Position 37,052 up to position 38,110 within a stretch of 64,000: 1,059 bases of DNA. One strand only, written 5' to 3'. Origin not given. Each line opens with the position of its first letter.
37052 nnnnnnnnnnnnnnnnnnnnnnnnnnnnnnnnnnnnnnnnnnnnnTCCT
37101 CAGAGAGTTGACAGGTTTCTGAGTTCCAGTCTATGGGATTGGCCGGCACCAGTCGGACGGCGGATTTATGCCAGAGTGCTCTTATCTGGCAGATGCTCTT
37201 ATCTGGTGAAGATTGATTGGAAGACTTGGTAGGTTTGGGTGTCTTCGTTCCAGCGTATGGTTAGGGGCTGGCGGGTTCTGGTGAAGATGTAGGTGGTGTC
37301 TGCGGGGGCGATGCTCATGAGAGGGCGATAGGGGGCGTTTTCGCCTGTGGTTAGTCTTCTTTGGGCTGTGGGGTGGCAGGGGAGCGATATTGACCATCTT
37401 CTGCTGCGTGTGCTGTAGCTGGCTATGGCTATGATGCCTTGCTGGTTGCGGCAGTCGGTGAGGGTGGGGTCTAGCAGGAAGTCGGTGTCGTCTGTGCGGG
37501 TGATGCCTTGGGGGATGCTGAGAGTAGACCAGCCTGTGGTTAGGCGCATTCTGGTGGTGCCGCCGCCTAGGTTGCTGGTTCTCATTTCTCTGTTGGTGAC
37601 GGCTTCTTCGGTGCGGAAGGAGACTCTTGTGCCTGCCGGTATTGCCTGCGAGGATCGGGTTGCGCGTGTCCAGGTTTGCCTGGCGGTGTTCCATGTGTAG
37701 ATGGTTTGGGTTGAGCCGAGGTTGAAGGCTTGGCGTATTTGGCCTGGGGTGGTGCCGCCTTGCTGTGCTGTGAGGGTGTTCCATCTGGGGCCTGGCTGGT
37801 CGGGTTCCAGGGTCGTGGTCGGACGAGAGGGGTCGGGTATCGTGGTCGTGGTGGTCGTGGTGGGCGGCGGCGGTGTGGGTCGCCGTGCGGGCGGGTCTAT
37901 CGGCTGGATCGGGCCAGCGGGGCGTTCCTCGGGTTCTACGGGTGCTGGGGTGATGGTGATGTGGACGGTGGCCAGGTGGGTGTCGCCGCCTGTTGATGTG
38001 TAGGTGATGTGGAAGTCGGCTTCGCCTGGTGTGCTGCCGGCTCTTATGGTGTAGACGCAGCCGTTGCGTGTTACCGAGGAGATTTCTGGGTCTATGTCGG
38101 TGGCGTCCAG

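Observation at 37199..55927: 18.7-kb single ORF encoding ~55 tandem two-cysteine modules: a giant adhesin-like protein with an unassigned repeat family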

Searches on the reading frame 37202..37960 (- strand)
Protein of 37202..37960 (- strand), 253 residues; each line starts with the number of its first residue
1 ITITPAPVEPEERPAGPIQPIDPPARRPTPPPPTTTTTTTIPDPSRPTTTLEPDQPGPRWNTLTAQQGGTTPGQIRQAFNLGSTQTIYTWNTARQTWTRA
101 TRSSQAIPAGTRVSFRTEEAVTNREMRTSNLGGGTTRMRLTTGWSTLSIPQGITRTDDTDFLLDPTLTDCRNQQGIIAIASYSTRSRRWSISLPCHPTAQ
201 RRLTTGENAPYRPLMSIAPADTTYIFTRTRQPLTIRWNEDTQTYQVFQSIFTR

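Call 38: find_homologous_proteins(query=window:37202-37810:-)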
Query window:37202-37810:- (203 aa): 4 proteins with E <= 0.001 among 67 candidates.
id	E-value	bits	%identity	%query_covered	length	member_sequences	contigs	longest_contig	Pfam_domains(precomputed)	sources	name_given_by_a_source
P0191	1.8e-68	248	59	97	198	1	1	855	-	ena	-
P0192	1.5e-67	245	96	57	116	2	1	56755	-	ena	-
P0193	6.2e-64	233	73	68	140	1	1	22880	-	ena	-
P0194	2.1e-51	192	57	72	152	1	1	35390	-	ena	-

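Call 39: search_protein_families(library=pfam, proteins=[window:37202-37960:-], max_evalue=10)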
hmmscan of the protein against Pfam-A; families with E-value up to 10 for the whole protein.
window:37202-37960:- (253 aa): 0 families

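Call 48: predict_structure(alignment_id=A2)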
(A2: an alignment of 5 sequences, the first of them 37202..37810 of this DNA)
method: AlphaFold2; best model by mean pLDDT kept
length: 203 residues; sequences in the alignment: 5
mean_pLDDT: 52.3   pTM: 0.38
mean pLDDT of the five models: 52.3, 48.3, 48.1, 47.6, 47.5
residues with pLDDT >= 90: 0; 70-90: 20; 50-70: 98; < 50: 85
segments of 3 or more residues with pLDDT < 50: 1-3, 5-10, 16-18, 66-118, 122-124, 179-184, 197-203
pLDDT, mean of each block of 10 residues (from residue 1): 45 53 60 61 67 68 49 31 27 35 29 47 57 65 70 70 65 57 51 46 29
secondary structure, 60 per line:
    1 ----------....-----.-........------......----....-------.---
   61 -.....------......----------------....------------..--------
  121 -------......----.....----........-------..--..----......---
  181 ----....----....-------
elements in order: E11-14 H22-29 E36-41 E46-49 E62-66 H73-78 E95-98 E128-133 E138-142 H147-154 E172-177 E185-188 E193-196

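Call 58: search_solved_structures(query=A4, max_evalue=10)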
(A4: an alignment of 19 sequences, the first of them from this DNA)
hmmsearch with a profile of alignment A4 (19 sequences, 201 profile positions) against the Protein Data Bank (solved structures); distinct sequences matched with E-value up to 10: 1.
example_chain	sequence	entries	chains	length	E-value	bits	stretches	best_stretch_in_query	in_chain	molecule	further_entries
5dx5_A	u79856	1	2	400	2.1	10.6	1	32-106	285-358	Methionine gamma-lyase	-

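Call 59: search_protein_families(library=pfam, alignment_id=A4, max_evalue=1)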
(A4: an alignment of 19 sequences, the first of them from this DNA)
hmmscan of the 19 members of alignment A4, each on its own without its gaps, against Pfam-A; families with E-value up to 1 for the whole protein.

A. member 1, seq(203 aa): 0 families

B. families by the number of members that match (of 19 scanned): 13 families
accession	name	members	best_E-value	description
PF13964.12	Kelch_6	3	0.0042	Kelch motif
PF01344.31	Kelch_1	2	0.032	Kelch motif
PF13418.12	Kelch_4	2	0.077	Galactose oxidase, central domain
PF07646.21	Kelch_2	2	0.19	Kelch motif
PF24541.1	Thioredox_PDIA6_C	1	0.041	PDIA6-like, C-terminal thioredoxin-like domain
PF20226.3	DUF6585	1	0.094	Family of unknown function (DUF6585)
PF24103.1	NT_N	1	0.1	Neurotrophin 1 N-terminal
PF13415.12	Kelch_3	1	0.11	Galactose oxidase, central domain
PF20895.2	PsV_CP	1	0.13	PsV, capsid protein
PF15338.11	TPIP1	1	0.14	p53-regulated apoptosis-inducing protein 1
PF10016.14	DUF2259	1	0.16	Predicted secreted protein (DUF2259)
PF18668.6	Tail_spike_N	1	0.21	Tail spike TSP1/Gp66 receptor binding N-terminal domain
PF01053.26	Cys_Met_Meta_PP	1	0.22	Cys/Met metabolism PLP-dependent enzyme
